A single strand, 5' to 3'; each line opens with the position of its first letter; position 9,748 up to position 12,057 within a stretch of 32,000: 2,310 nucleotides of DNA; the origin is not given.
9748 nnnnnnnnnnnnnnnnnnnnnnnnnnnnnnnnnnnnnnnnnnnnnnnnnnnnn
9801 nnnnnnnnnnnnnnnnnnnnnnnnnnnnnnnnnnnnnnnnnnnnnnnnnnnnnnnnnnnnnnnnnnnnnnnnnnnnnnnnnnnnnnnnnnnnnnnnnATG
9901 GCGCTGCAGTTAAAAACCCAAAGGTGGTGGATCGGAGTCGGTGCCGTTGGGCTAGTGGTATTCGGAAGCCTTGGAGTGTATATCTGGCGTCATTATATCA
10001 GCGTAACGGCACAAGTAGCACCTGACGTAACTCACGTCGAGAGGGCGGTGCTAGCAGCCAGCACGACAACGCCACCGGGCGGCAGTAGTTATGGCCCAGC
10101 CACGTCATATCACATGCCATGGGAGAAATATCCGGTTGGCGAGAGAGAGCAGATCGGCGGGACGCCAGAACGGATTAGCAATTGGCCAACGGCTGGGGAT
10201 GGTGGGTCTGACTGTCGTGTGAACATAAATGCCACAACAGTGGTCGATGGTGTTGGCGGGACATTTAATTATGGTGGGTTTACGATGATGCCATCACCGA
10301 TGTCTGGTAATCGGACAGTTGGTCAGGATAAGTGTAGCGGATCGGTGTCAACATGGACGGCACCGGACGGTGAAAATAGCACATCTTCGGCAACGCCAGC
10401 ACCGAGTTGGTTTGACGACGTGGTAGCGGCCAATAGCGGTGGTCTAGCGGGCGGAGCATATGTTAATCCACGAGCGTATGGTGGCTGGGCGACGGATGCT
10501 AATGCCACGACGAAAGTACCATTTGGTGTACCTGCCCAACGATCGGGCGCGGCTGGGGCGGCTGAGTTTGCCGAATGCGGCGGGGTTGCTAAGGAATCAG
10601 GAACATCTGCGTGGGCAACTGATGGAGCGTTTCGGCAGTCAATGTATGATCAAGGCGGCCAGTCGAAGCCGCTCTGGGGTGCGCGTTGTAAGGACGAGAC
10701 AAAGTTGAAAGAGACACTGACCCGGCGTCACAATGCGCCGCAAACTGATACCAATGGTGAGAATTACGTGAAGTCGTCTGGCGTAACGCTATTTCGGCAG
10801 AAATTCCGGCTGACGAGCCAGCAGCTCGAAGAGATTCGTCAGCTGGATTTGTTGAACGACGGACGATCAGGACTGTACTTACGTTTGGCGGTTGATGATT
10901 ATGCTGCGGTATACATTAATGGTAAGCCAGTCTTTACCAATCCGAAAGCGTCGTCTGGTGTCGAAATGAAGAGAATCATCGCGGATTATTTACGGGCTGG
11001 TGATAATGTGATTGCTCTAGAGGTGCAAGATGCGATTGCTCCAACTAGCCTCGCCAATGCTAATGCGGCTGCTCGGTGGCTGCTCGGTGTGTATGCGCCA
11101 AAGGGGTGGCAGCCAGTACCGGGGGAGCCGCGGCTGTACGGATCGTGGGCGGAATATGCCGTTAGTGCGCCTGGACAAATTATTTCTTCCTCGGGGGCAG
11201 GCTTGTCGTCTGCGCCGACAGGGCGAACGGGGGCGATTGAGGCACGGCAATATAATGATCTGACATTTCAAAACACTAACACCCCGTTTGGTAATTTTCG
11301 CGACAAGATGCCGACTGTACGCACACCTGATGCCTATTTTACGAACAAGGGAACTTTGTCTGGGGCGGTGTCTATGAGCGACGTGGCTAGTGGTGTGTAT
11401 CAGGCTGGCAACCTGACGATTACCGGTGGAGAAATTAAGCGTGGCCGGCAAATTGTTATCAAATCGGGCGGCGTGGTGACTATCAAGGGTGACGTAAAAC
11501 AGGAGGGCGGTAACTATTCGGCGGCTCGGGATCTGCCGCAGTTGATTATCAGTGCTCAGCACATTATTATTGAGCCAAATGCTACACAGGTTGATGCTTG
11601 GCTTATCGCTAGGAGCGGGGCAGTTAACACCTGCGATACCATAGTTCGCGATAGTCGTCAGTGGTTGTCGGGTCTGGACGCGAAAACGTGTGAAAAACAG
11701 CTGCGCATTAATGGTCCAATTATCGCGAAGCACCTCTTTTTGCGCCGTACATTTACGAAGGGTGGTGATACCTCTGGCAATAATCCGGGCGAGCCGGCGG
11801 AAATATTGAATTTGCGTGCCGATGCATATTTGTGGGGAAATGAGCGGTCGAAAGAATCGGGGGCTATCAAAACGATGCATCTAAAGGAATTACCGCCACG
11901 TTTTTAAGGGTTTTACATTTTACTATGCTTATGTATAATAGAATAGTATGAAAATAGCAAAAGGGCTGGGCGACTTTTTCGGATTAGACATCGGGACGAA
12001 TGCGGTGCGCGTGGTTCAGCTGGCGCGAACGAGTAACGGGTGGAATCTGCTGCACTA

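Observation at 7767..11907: Three-gene module of unrecognisable surface proteins fused to the front of the type IV pilus locus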

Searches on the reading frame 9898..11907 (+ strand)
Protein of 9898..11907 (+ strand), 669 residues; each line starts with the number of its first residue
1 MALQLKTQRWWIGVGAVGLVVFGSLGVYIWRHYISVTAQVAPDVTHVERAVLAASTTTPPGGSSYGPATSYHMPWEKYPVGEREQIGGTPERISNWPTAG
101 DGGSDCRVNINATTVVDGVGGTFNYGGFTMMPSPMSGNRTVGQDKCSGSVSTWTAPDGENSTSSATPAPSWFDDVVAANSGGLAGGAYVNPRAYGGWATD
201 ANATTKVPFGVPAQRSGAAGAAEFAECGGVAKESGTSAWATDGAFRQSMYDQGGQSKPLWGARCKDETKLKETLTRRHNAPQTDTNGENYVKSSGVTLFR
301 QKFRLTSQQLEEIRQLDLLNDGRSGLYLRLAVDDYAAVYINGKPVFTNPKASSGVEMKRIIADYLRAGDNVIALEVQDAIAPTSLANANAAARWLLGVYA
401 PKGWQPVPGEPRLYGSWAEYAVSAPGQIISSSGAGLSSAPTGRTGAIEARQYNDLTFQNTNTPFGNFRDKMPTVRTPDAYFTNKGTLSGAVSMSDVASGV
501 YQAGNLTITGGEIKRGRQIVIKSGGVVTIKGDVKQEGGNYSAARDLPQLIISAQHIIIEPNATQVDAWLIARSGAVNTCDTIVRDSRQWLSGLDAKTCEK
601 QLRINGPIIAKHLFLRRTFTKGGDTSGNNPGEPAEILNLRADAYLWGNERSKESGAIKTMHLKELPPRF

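Call 5: search_protein_families(library=pfam, proteins=[window:9898-11907:+], max_evalue=0.1)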
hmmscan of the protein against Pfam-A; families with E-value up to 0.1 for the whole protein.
window:9898-11907:+ (669 aa): 1 family
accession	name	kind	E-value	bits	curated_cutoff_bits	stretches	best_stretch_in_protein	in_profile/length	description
PF02837.24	Glyco_hydro_2_N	-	0.0086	16.5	28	1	295-376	65-133/169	Glycosyl hydrolases family 2, sugar binding domain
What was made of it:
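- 10780..11037 (+): g3 aa about 295-380: beta-jelly-roll like the N-terminal sugar-binding domain of GH2 glycosidases. No catalytic domain is present. Pfam Glyco_hydro_2_N, E 0.0086, below the family cut-off (call 5).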

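Call 6: search_protein_families(library=ncbifam, proteins=[window:9898-11907:+], max_evalue=1)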
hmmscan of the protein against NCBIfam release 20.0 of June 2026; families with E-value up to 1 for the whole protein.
window:9898-11907:+ (669 aa): 1 family
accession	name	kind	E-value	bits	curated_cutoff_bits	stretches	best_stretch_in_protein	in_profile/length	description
NF041100.1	betagal_LacZ_Ttogales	equivalog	0.058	11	2000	1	333-399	135-197/1090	beta-galactosidase LacZ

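Call 7: find_homologous_proteins(query=window:9898-11907:+)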
Query window:9898-11907:+ (669 aa): 9 proteins with E <= 0.001 among 8000 candidates.
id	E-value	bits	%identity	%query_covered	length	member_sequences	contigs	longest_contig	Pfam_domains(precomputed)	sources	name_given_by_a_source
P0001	0.0e+0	1474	96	100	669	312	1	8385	-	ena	-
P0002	4.7e-297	1005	64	100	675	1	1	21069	-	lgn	-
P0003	1.5e-296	1003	66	100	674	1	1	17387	-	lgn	-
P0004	7.3e-242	822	93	49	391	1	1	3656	-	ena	-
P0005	1.0e-86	310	46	57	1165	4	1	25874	-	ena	-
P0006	1.8e-82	296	48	51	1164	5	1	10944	-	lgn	-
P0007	5.4e-63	231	49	38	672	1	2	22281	-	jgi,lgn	-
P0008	8.9e-47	178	43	39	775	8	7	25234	-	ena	-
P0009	3.4e-19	87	29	39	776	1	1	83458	-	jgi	-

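Call 15: find_encoding_contigs(protein=P0002, flank=10000, max_places=2)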
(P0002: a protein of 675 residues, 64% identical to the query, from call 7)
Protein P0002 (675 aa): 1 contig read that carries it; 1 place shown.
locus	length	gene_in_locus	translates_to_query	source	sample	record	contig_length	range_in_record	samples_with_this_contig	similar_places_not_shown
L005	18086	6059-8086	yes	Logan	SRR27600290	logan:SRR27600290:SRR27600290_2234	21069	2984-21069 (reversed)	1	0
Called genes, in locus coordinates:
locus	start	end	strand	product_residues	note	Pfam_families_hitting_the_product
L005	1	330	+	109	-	?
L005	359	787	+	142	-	PF00436:SSB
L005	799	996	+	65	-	PF01084:Ribosomal_S18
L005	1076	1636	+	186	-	PF08207:EFP_N, PF01132:EFP, PF09285:Elong-fact-P_C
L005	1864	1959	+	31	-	-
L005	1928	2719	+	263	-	PF01479:S4, PF01728:FtsJ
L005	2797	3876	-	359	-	PF01926:MMR_HSR1, PF02421:FeoB_N, PF06071:YchF-GTPase_C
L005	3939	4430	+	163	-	-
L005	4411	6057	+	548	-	-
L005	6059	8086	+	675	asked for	-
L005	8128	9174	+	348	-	PF11104:PilM_2, PF14450:FtsA (weak)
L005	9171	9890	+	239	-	-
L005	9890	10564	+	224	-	-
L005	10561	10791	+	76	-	-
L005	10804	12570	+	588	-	PF05157:MshEN, PF00437:T2SSE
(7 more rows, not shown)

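Call 16: find_encoding_contigs(protein=P0005, flank=10000, max_places=2)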
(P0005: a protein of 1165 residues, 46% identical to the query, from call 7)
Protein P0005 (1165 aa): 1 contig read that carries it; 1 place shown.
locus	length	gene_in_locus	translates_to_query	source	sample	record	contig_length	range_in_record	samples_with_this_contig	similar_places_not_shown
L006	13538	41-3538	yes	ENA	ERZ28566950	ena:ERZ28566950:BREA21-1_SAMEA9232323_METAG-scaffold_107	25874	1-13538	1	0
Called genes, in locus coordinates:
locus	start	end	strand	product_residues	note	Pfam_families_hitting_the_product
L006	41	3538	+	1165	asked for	-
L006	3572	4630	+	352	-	PF11104:PilM_2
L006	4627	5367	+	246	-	-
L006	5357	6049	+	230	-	-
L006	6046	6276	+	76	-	-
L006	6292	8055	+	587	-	PF05157:MshEN, PF00437:T2SSE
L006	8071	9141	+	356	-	PF00437:T2SSE, PF13191:AAA_16 (faint)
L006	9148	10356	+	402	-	PF28597:T2SSF_N, PF00482:T2SSF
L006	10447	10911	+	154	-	PF07963:N_methyl (weak)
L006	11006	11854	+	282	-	PF06750:A24_N_bact, PF01478:Peptidase_A24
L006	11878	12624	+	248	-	-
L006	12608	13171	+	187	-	-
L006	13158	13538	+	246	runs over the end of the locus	-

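Call 17: find_encoding_contigs(protein=P0008, flank=10000, max_places=3)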
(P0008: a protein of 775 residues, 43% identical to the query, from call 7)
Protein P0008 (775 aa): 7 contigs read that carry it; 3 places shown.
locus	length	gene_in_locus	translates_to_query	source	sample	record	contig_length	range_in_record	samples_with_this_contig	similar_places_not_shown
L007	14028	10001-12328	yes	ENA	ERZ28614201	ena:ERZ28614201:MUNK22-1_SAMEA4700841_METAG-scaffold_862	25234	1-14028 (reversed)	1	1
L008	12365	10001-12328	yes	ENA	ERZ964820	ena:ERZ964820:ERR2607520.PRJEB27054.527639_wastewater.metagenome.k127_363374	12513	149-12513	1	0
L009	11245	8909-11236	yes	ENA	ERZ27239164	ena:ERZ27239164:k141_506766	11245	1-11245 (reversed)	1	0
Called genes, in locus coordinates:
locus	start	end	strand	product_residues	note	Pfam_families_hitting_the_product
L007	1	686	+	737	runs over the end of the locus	PF13491:FtsK_4TM, PF17854:FtsK_alpha, PF01580:FtsK_SpoIIIE, PF12846:AAA_10, PF09397:FtsK_gamma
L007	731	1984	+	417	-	PF00155:Aminotran_1_2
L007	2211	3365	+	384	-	-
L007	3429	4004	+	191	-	PF07963:N_methyl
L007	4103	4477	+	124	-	PF01250:Ribosomal_S6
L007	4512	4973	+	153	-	PF00436:SSB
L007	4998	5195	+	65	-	PF01084:Ribosomal_S18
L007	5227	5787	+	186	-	PF08207:EFP_N, PF01132:EFP, PF09285:Elong-fact-P_C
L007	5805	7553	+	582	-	PF12229:PG_binding_4, PF13354:Beta-lactamase2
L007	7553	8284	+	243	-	PF01479:S4, PF01728:FtsJ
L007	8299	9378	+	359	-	PF01926:MMR_HSR1, PF02421:FeoB_N, PF06071:YchF-GTPase_C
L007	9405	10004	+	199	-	-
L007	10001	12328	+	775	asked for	-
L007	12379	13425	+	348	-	PF14450:FtsA (faint), PF11104:PilM_2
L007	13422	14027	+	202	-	?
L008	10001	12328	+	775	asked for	-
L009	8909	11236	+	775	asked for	-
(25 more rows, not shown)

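Call 50: find_encoding_contigs(protein=P0009, flank=8000, max_places=1)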
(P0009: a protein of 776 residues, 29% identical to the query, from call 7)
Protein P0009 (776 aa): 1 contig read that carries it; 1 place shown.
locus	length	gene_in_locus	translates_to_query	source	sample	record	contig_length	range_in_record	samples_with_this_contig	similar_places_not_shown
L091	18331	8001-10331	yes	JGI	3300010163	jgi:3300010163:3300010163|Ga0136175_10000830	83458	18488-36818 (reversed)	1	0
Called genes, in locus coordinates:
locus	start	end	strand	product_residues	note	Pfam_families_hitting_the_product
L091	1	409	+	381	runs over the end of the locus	PF00145:DNA_methylase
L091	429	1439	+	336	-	PF09565:RE_NgoFVII, PF20731:RE_NgoFVII_C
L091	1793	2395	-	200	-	-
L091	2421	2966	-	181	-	PF03602:Cons_hypoth95, PF05175:MTS (weak)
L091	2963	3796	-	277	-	-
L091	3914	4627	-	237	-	-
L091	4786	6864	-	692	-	PF17191:RecG_wedge, PF04851:ResIII, PF00270:DEAD, PF00271:Helicase_C, PF19833:RecG_dom3_C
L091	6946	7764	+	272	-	-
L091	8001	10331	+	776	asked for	-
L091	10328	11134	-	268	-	PF01746:tRNA_m1G_MT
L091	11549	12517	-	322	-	-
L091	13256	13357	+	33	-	-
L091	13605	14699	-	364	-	-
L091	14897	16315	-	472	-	PF01018:GTP1_OBG, PF01926:MMR_HSR1, PF02421:FeoB_N, PF09269:DUF1967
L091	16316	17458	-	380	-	PF23473:LysM3_LYK4_5 (faint), PF01476:LysM, PF05257:CHAP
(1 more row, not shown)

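Call 53: predict_structure(alignment_id=A4)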
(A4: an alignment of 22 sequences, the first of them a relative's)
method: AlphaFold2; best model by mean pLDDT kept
length: 1165 residues; sequences in the alignment: 22
mean_pLDDT: 53.8   pTM: 0.37
mean pLDDT of the five models: 53.8, 53.8, 51.6, 50.7, 50.7
residues with pLDDT >= 90: 118; 70-90: 294; 50-70: 137; < 50: 616
segments of 3 or more residues with pLDDT < 50: 1-8, 28-299, 609-802, 812-827, 859-874, 885-919, 927-969, 1117-1128, 1151-1165
pLDDT, mean of each block of 10 residues (from residue 1): 40 69 53 25 23 28 33 34 29 36 38 31 35 35 38 29 27 23 24 23 27 30 28 27 27 27 31 30 26 33 89 90 90 89 82 82 65 85 80 77 88 85 75 85 92 78 91 88 90 74 84 79 88 84 83 91 83 81 82 82 73 28 31 28 23 27 28 30 33 27 25 28 31 25 23 23 25 24 25 28 52 40 48 64 63 57 36 57 51 36 32 42 49 39 44 39 45 55 89 88 93 87 94 76 85 92 85 84 68 76 74 59 46 62 58 35 27
secondary structure, 60 per line:
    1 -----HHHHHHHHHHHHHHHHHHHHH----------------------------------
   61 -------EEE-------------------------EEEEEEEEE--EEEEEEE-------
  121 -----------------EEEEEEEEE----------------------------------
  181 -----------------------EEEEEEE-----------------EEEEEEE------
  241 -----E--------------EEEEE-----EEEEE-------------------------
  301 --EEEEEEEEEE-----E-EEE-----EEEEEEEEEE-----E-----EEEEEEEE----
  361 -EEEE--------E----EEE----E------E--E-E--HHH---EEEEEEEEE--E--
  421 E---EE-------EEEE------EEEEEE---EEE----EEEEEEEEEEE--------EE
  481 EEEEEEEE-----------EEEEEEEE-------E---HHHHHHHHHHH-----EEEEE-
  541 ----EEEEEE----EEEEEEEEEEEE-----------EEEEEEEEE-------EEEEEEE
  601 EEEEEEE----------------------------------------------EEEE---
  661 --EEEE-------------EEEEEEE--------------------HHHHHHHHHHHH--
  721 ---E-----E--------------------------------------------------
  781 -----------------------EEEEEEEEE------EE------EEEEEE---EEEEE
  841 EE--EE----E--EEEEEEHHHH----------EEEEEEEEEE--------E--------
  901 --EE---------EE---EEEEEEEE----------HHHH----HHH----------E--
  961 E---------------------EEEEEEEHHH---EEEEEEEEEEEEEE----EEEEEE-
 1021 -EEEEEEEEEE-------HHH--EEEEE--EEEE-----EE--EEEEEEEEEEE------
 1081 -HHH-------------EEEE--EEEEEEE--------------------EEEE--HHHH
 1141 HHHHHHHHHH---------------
elements in order (helices of 4 or more, strands of 3 or more residues): H6-26 E68-70 E96-104 E107-113 E138-146 E204-210 E228-234 E261-265 E271-275 E303-312 E320-322 E328-337 E349-356 E362-365 E379-381 E407-415 E434-437 E444-449 E453-455 E460-470 E479-488 E500-507 H519-529 E535-539 E545-550 E555-566 E578-586 E594-607 E654-657 E663-666 E680-686 H707-718 E804-812 E827-832 E836-842 E854-859 H860-863 E874-883 E919-926 H937-940 E983-989 E996-1009 E1014-1019 E1022-1031 E1044-1048 E1051-1054 E1064-1074 E1098-1101 E1104-1110 E1131-1134 H1137-1150

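Call 55: fold_search(model_id=the predicted structure, library=pdb)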
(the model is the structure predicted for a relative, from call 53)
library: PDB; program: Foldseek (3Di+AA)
matches with E <= 10: 1284; with E <= 0.001: 14
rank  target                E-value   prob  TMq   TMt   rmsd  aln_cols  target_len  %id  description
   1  6h7w_C                5.7e-06  0.99  0.09  0.25  19.2       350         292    7  Model of retromer-Vps5 complex assembled on membrane. (released 2018-09-26)
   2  3f85                  7.6e-06  0.98  0.11  0.21  27.8       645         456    7  Structure of fusion complex of homo trimeric major pilin subunits CfaB of CFA/I fimbirae from ETEC E. coli (released 2009-08-11)
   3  3f84_B                5.1e-05  0.97  0.11  0.28  12.6       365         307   11  Structure of fusion complex of major pilin CfaB and major pilin CfaB of CFA/I pilus from ETEC E. coli (released 2009-08-11)
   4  9iuj_A                6.0e-05  0.98  0.12  0.16  14.2       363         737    8  Integrin alpha-v beta-3 in complex with rhodostomin (released 2025-07-30)
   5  3prx_A                7.9e-05  0.98  0.08  0.06  23.6       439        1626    9  Structure of Complement C5 in Complex with CVF and SSL7 (released 2011-01-19)
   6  3f84_A                1.6e-04  0.94  0.11  0.27  11.8       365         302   10  Structure of fusion complex of major pilin CfaB and major pilin CfaB of CFA/I pilus from ETEC E. coli (released 2009-08-11)
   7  7q62_A                1.9e-04  0.84  0.07  0.06  25.7       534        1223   11  Structure of TEV cleaved A2ML1 dimer (A2ML1-TT dimer) (released 2022-04-20)
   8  9kux_A                3.0e-04  0.44  0.06  0.11  32.1       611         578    9  Cryo-EM structure of dimeric APJR and one Beta-arrestin complex with small molecules (released 2025-09-17)
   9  3cu7_B                5.4e-04  0.85  0.07  0.06  23.7       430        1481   10  Human Complement Component 5 (released 2008-06-10)
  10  7u06_A                6.0e-04  0.41  0.08  0.08  33.0       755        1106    7  Structure of the yeast TRAPPII-Rab11/Ypt32 complex in the closed/open state (composite structure) (released 2022-04-27)
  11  3cu7_A                6.7e-04  0.84  0.07  0.06  23.7       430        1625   10  Human Complement Component 5 (released 2008-06-10)
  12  4ll4_C                7.1e-04  0.69  0.08  0.22  20.7       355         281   10  The structure of the TRX and TXNIP complex (released 2014-02-05)
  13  9kuv_A                7.5e-04  0.35  0.06  0.11  30.6       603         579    9  Mechanistic insights into the versatile stoichiometry and biased signaling of the apelin receptor-arrestin complex (released 2025-09-17)
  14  4ll4_A                8.8e-04  0.63  0.07  0.21  21.8       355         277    8  The structure of the TRX and TXNIP complex (released 2014-02-05)
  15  8xfg_A                1.1e-03  0.93  0.12  0.17  13.1       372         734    9  Cryo-EM structure of integrin ITGAV, ITGB3 and CYCLO (RGDFK) complex, conformation 1 (released 2024-12-18)
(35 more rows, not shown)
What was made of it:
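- Closest known: Gram-positive Ig-like-fold surface adhesins. Same: The confident core of g2 is predicted as beta-sandwiches that Foldseek matches to these folds (call 55).
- Confident beta-sandwiches matching Ig-like adhesin and pilin folds (calls 53, 55).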

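Call 74: search_protein_families(library=phrogs, proteins=[window:9898-11907:+], max_evalue=0.01)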
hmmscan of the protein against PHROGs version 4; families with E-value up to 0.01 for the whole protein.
window:9898-11907:+ (669 aa): 0 families
